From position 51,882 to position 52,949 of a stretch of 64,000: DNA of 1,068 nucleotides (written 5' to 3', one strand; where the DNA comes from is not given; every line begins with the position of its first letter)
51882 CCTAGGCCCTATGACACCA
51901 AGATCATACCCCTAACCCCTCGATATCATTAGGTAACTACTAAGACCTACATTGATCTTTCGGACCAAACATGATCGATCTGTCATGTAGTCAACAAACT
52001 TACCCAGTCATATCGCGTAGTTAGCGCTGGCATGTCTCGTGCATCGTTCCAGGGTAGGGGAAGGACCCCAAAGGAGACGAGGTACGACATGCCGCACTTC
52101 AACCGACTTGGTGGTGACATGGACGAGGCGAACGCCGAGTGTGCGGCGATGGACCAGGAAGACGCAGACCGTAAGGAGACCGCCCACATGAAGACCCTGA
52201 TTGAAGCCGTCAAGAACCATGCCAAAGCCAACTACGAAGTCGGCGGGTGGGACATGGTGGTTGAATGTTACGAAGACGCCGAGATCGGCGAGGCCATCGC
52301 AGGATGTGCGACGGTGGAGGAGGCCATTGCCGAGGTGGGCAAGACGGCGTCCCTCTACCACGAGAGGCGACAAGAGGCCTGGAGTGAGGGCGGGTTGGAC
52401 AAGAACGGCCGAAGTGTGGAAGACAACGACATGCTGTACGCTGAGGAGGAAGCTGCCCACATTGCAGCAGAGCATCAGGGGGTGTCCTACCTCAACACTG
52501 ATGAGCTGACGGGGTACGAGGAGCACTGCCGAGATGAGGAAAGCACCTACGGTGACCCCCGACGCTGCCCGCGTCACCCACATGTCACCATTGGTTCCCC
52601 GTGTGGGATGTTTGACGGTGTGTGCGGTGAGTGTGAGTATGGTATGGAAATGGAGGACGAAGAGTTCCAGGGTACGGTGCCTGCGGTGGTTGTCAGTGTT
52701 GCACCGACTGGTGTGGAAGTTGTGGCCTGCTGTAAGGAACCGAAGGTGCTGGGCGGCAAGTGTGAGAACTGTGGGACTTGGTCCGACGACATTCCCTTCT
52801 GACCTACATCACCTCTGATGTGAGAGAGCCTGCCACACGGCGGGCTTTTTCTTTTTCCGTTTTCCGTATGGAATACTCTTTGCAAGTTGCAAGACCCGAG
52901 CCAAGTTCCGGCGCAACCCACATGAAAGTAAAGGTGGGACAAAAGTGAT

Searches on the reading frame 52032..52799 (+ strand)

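Call 64: search_protein_families(library=pfam, proteins=[window:52032-52799:+], max_evalue=0.01)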
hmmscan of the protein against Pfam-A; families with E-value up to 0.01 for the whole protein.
window:52032-52799:+ (256 aa): 1 family
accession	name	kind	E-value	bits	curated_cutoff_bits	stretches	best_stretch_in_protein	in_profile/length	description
PF12172.15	zf-ChsH2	-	0.0036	17.5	23.2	0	234-250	4-20/37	ChsH2, rubredoxin-like zinc ribbon domain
